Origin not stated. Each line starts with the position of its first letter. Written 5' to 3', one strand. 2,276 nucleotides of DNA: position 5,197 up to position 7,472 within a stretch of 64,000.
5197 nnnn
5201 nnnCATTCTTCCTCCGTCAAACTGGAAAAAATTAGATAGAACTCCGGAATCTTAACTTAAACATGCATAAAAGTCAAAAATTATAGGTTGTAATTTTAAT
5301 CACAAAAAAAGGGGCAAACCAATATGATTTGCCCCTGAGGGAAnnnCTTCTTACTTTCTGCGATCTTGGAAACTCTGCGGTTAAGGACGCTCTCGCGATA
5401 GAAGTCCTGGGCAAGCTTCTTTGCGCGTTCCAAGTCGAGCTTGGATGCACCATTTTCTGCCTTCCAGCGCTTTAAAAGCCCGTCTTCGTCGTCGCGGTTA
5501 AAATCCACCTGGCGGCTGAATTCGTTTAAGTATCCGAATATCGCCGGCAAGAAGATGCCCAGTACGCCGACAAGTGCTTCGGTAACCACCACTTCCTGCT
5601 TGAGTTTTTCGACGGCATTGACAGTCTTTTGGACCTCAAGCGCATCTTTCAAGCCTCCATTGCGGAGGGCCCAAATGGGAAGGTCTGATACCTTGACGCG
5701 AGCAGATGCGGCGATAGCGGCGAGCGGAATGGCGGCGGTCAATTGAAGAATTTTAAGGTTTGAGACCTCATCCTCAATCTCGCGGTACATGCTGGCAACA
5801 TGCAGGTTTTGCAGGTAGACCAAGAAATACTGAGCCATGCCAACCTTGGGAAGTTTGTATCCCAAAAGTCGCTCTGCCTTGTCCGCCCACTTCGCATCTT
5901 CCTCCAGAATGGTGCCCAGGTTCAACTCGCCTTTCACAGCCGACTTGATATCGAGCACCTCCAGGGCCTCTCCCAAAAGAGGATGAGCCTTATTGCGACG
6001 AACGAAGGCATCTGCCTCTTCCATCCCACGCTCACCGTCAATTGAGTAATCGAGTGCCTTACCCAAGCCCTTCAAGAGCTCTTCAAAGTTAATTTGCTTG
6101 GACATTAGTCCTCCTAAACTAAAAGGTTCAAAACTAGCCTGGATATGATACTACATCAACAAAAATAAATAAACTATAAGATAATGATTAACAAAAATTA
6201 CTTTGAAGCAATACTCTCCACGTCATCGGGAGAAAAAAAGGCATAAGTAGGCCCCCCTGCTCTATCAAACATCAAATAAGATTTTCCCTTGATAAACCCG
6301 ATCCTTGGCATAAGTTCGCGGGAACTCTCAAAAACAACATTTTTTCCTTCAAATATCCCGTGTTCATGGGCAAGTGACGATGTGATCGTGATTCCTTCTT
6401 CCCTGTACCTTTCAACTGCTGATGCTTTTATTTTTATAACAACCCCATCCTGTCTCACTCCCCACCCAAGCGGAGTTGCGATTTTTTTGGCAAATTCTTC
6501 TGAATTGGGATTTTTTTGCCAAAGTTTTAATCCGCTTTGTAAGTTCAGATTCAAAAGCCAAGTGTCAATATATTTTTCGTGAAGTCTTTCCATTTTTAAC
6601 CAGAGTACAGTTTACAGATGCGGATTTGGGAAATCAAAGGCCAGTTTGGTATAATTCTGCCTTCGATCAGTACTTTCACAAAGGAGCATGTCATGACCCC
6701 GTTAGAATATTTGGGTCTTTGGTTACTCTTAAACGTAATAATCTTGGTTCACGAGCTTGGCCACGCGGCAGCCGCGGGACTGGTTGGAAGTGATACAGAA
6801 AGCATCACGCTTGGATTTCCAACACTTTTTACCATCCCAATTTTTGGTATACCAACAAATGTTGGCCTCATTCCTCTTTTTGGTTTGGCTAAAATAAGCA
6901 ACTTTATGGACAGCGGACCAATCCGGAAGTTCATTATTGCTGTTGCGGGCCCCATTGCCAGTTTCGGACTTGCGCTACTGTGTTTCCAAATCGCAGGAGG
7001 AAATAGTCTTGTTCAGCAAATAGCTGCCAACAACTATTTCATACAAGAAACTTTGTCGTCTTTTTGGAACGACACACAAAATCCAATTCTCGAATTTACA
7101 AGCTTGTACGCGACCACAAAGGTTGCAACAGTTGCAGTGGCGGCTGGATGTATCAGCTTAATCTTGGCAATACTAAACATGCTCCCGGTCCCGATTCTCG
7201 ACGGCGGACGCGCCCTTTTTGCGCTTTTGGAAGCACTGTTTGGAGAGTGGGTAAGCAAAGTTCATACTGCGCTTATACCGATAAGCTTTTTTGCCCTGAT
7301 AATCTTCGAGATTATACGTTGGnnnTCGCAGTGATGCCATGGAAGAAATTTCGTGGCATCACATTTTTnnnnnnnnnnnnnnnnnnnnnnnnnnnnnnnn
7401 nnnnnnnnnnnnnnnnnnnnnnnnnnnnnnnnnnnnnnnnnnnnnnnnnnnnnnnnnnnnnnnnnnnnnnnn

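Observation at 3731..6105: Three tandem paralogs of an unknown protein family, each followed by a conserved terminator hairpin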

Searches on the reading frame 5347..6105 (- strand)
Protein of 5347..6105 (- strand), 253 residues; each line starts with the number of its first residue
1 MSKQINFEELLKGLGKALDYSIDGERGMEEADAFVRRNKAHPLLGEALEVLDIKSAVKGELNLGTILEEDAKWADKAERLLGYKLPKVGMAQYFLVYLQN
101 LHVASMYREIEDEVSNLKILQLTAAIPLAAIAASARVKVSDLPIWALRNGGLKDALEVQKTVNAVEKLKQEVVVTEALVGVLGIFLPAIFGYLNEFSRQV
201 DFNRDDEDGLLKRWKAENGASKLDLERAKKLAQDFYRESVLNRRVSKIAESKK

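Call 7: search_protein_families(library=pfam, proteins=[window:5347-6105:-], max_evalue=1)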
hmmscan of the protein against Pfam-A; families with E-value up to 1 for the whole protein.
window:5347-6105:- (253 aa): 1 family
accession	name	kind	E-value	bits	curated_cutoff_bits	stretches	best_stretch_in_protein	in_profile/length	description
PF01484.22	Col_cuticle_N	-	0.24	12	23.5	0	181-201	13-33/50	Nematode cuticle collagen N-terminal domain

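Call 8: search_protein_families(library=ncbifam, proteins=[window:5347-6105:-], max_evalue=1)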
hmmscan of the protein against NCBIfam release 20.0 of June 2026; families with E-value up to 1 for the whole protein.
window:5347-6105:- (253 aa): 0 families

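Call 17: search_protein_families(library=phrogs, proteins=[window:5347-6105:-], max_evalue=0.1)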
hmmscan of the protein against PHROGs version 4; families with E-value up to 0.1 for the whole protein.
window:5347-6105:- (253 aa): 1 family
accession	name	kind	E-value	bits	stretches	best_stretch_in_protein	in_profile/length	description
phrog_37870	-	unknown function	0.092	12.8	0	111-221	217-323/382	-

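Call 24: list_cluster_members(proteins=[P0003, P0001, P0002, window:5347-6105:-, window:4457-5206:-])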
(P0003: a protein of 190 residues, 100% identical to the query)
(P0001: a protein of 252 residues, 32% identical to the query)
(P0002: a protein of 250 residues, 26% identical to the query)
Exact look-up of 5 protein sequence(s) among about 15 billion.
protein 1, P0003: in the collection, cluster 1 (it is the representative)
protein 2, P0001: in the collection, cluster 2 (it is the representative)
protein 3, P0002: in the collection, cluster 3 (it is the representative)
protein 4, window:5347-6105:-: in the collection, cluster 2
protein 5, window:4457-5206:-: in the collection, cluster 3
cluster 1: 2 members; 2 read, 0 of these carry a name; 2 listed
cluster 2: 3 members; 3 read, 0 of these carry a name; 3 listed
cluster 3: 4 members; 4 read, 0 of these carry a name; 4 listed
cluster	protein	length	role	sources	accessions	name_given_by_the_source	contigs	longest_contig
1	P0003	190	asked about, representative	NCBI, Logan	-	-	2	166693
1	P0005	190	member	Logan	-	-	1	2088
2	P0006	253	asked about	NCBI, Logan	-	-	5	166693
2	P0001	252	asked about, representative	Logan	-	-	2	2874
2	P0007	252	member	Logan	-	-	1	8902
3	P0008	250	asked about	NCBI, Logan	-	-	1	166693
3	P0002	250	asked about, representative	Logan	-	-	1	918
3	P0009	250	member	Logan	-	-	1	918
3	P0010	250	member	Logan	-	-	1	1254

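Call 32: find_homologous_proteins(query=A2, max_evalue=0.001)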
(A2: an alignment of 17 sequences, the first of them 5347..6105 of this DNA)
Query A2 (17 sequences) (253 aa, profile of the alignment): 2 proteins with E <= 0.001 among 8000 candidates.
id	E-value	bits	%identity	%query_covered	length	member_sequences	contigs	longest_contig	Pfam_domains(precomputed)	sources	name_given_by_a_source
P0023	1.2e-78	282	22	64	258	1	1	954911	-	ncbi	-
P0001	7.0e-66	240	94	100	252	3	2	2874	-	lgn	-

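Call 33: search_solved_structures(query=A2, max_evalue=10)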
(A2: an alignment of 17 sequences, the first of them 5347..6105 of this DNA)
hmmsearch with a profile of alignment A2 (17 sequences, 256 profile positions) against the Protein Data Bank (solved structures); distinct sequences matched with E-value up to 10: 21.
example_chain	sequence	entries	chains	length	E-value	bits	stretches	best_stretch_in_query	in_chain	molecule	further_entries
6r17_A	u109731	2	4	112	0.0058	19.3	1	106-182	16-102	Synaptonemal complex central element protein 2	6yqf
6htl_A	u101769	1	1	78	0.032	16.9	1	146-202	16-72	Phosphoprotein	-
7uhb_K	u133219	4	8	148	0.034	16.8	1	68-190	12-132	Multivalent miniprotein inhibitor AHB2-2GS-SB175 | Pan-variant miniprotein TRI2-2 | TRI2-2 minibinder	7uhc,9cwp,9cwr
6psa_A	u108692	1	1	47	0.14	14.8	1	106-141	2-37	IQN17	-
1czq_A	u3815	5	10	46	0.15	14.7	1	106-141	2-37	FUSION PROTEIN BETWEEN THE HYDROPHOBIC POCKET OF HIV GP41 AND GCN4-PIQI | FUSION PROTEIN BETWEEN THE HYDROPHOBIC POCKET OF HIV GP41 AND GENERAL CONTROL PROTEIN 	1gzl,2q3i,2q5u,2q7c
4c5q_A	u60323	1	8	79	0.16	14.6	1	146-202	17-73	PHOSPHOPROTEIN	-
2r3c_A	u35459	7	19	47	0.16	14.6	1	106-141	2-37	gp41 N-peptide | IQN17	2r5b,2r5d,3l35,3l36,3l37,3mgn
8f3b_A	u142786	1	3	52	0.17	14.6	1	106-142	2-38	IQN22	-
8vwe_C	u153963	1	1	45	0.2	14.3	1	107-141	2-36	Transmembrane protein gp41 IQN17 peptide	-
8f3a_A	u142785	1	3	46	0.22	14.2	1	107-141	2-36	IQN17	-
3zdo_A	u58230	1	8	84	0.38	13.4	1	146-197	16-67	PHOSPHOPROTEIN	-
4jo9_B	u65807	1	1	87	0.41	13.3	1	106-167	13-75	Nucleoporin p58/p45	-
5j2l_B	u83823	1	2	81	0.78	12.4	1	107-170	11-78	protein design 2L4HC2_11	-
12ad_A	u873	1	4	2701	0.84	12.3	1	154-212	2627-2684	Inositol 1,4,5-trisphosphate-gated calcium channel ITPR2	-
12ai_A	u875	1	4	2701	0.84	12.3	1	154-212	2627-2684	Inositol 1,4,5-trisphosphate-gated calcium channel ITPR2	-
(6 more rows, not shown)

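Call 38: find_related_loci(query=A3, collection=genome_contigs, flank=10000)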
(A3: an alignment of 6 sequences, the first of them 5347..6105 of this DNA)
Query A3 (253 aa) in genome_contigs; peptide patterns used: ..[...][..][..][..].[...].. (x = any residue, [..] = any of these).
15 stretches matched a pattern; 1 encode a relative of the query (tblastn E <= 1e-3); 1 distinct loci.
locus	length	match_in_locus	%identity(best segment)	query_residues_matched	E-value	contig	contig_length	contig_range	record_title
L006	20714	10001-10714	37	14-249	2e-42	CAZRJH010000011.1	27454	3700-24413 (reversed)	MAG TPA_asm: uncultured Gammaproteobacteria bacterium isolate SRP342105_co1_321 genome assembly, contig: NODE_2265_lengt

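Call 42: predict_structure(alignment_id=A2)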
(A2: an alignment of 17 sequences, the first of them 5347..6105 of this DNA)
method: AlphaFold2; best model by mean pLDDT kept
length: 253 residues; sequences in the alignment: 17
mean_pLDDT: 90.1   pTM: 0.83
mean pLDDT of the five models: 90.1, 89.1, 89.1, 87.6, 86.8
residues with pLDDT >= 90: 190; 70-90: 38; 50-70: 21; < 50: 4
segments of 3 or more residues with pLDDT < 50: 1-4
pLDDT, mean of each block of 10 residues (from residue 1): 50 74 93 97 96 73 90 97 97 96 94 94 94 96 96 95 94 90 88 92 71 93 97 98 97 86
secondary structure, 60 per line:
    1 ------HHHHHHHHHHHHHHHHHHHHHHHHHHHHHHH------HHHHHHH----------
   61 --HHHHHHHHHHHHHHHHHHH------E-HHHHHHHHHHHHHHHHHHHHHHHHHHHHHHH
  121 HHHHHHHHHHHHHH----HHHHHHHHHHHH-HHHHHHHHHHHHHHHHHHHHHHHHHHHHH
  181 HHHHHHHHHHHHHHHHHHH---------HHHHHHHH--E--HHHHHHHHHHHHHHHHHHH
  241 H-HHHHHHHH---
elements in order: H7-37 H44-50 H63-81 H90-134 H139-150 H152-199 H209-216 H222-241 H243-250
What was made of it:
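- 5344..6105 (-): g3, 253-aa paralog: conserved core plus a long antiparallel helical arm. AF2 model has pLDDT 90 and is all-alpha (call 42).
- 5815..5868 (-): Family signature in g3 (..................). The equivalent stretches are 4041-4094 in g1 and 4940-4993 in g2. Residue 88 shows as a strand/bridge residue in the secondary-structure assignment, as does residue 219, in the stretch just before the C-terminal motif (call 42).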

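Call 54: find_related_loci(query=A3, collection=metagenome_contigs, flank=6000)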
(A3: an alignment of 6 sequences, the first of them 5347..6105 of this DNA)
Query A3 (253 aa) in metagenome_contigs; peptide patterns used: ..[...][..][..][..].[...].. (x = any residue, [..] = any of these).
23 stretches matched a pattern; 1 encode a relative of the query (tblastn E <= 1e-3); 1 distinct loci.
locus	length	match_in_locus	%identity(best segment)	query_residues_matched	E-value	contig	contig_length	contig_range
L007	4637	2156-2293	41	73-118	9e-7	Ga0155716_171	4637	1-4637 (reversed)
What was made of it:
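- Tried and rejected: A 6-sequence alignment worked (calls 38, 54).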

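Call 55: find_related_loci(query=A3, collection=viral_contigs, flank=6000)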
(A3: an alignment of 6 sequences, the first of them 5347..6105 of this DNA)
Query A3 (253 aa) in viral_contigs; peptide patterns used: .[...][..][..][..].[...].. (x = any residue, [..] = any of these).
10 stretches matched a pattern, but none encodes a relative of the query by tblastn (E <= 1e-3).

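Call 57: fold_search(model_id=the predicted structure, library=pdb)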
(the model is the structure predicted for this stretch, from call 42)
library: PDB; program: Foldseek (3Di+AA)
matches with E <= 10: 681; with E <= 0.001: 0
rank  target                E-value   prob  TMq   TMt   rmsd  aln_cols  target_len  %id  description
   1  6h2e_P                2.1e-02  0.98  0.34  0.34  19.9       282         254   13  Structure of the soluble AhlC of the tripartite alpha-pore forming toxin, AHL, from Aeromonas hydrophila. (released 2019-07-10)
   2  6r1j_J                6.7e-02  0.69  0.24  0.24  20.9       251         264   11  Structure of the soluble AhlC triple head mutant of the tripartite alpha-pore forming toxin, AHL, from Aeromonas hydro (released 2019-07-10)
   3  8dk2_D                7.0e-02  0.77  0.25  0.12  34.8       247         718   14  CryoEM structure of Pseudomonas aeruginosa PA14 JetABC in an unclamped state trapped in ATP dependent dimeric form (released 2022-10-05)
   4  8r5s_A                9.7e-02  0.25  0.15  0.16  22.5       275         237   17  t113 - De-novo designed soluble homotetramer (released 2024-11-27)
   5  6ek7                  9.7e-02  0.20  0.16  0.12  31.3       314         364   11  YaxA from Yersinia enterocolitica (released 2018-05-16)
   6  4tql_B                1.1e-01  0.33  0.17  0.17  29.2       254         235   17  Computationally designed three helix bundle (released 2014-10-15)
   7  9unv_A                1.1e-01  0.21  0.17  0.14  22.9       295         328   13  Cryo-EM structure of human organic solute transporter Ost-alpha/beta bound with TLCA (released 2025-12-10)
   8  8r5s_E                1.1e-01  0.21  0.14  0.15  22.4       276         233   17  t113 - De-novo designed soluble homotetramer (released 2024-11-27)
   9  9uo2_A                1.2e-01  0.23  0.17  0.14  22.9       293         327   12  Cryo-EM structure of human organic solute transporter Ost-alpha/beta in apo state (released 2025-12-10)
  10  6h2d_S                1.2e-01  0.92  0.35  0.39  18.7       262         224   12  Structure of the soluble AhlC of the tripartite alpha-pore forming toxin, AHL, from Aeromonas hydrophila. (released 2019-07-10)
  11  8i4v_A                1.4e-01  0.18  0.16  0.14  41.4       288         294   11  Cryo-EM structure of 5-subunit Smc5/6 arm region (released 2024-06-26)
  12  8t4j_A                1.9e-01  0.60  0.26  0.14  20.3       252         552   12  Transporter associated with antigen processing (TAP) bound to the 14-mer peptide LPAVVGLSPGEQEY (released 2024-06-19)
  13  8i21_A                2.1e-01  0.21  0.18  0.18  34.3       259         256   12  Cryo-EM structure of 6-subunit Smc5/6 arm region (released 2024-06-26)
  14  9ljg_A                2.5e-01  0.16  0.16  0.14  22.6       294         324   12  Cryo-EM structure of human organic solute transporter OSTalpha/beta in apo state (released 2025-12-03)
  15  6h2d_P                2.6e-01  0.80  0.33  0.38  17.3       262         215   14  Structure of the soluble AhlC of the tripartite alpha-pore forming toxin, AHL, from Aeromonas hydrophila. (released 2019-07-10)
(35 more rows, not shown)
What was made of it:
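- On ClyA-superfamily tripartite alpha-pore-forming toxin: Foldseek gives AhlC at E 0.02, prob 0.98, but TM 0.34 and rmsd about 20 A (call 57).
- Further ClyA-superfamily proteins (YaxA, XaxA/B, SmhB, PaxB, ClyA, YaxB) are in the top 50 (call 57).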

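Call 61: search_protein_families(library=padloc, proteins=[window:5347-6105:-], max_evalue=0.01)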
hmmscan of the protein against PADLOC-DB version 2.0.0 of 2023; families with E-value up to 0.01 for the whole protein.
window:5347-6105:- (253 aa): 0 families

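Call 73: search_protein_families(library=pfam, alignment_id=A2, max_evalue=1)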
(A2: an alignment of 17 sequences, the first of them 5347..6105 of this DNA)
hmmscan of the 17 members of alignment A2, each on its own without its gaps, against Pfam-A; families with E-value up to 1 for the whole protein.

A. member 1, window:5347-6105:- (253 aa): 1 family
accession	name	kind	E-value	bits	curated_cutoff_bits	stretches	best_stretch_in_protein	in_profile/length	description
PF01484.22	Col_cuticle_N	-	0.24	12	23.5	0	181-201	13-33/50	Nematode cuticle collagen N-terminal domain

B. families by the number of members that match (of 17 scanned): 10 families
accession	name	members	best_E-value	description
PF25541.1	TBCA_PH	1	0.00076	PH domain-containing proteins, TBCA domain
PF03997.17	VPS28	1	0.053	VPS28 protein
PF01017.26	STAT_alpha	1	0.06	STAT transcription factor, coiled-coil domain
PF04051.21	TRAPP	1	0.062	Transport protein particle (TRAPP) component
PF22732.2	MSL3_chromo-like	1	0.068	MSL3 chromodomain-like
PF06289.16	FlbD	1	0.098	Flagellar and Swarming motility proteins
PF21782.3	PKMT_2nd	1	0.1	PKMT, C-terminal winged helix domain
PF19512.4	DUF6046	1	0.12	Domain of unknown function (DUF6046)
PF13238.12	AAA_18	1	0.13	AAA domain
PF01484.22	Col_cuticle_N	1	0.24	Nematode cuticle collagen N-terminal domain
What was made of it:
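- On ClyA-superfamily tripartite alpha-pore-forming toxin: No Pfam hit for any of the 17 family members (calls 7, 73).
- No hit in Pfam, NCBIfam, PHROGs or PADLOC (calls 7, 8, 17, 61, 73).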

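Call 89: search_dna_similar(query=window:5347-6105:-, collection=phages, mode=protein, max_evalue=0.01)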
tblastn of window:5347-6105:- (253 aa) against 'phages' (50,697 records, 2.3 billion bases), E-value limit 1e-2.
No match.

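Call 90: search_dna_similar(query=window:5347-6105:-, collection=plasmids, mode=protein, max_evalue=0.01)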
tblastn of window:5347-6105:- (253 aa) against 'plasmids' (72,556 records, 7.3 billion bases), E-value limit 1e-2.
No match.
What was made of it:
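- On Surface, variable or immunity protein array: There is no phage, plasmid or viral-contig match (calls 55, 89, 90).
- The family is absent from phages and plasmids (calls 89, 90).
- Tried and rejected: Phage and plasmid tblastn, and a viral-contig scan (calls 55, 89, 90).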

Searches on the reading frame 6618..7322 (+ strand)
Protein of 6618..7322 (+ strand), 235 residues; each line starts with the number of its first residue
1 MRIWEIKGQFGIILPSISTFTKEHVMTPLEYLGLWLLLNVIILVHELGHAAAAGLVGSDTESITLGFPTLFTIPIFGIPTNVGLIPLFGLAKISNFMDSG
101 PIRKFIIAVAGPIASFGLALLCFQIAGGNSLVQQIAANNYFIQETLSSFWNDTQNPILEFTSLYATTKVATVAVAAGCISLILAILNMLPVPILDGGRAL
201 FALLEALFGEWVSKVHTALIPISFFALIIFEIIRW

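Call 26: search_protein_families(library=pfam, proteins=[window:6618-7322:+], max_evalue=0.01)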
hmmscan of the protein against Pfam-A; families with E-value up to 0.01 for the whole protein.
window:6618-7322:+ (235 aa): 2 families
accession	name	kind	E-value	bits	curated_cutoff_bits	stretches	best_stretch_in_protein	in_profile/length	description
PF02163.28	Peptidase_M50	-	3.7e-26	92.3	27.2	1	36-229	4-220/221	Peptidase family M50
PF13398.12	Peptidase_M50B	-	0.0013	18.9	26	1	35-122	18-85/201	Peptidase M50B-like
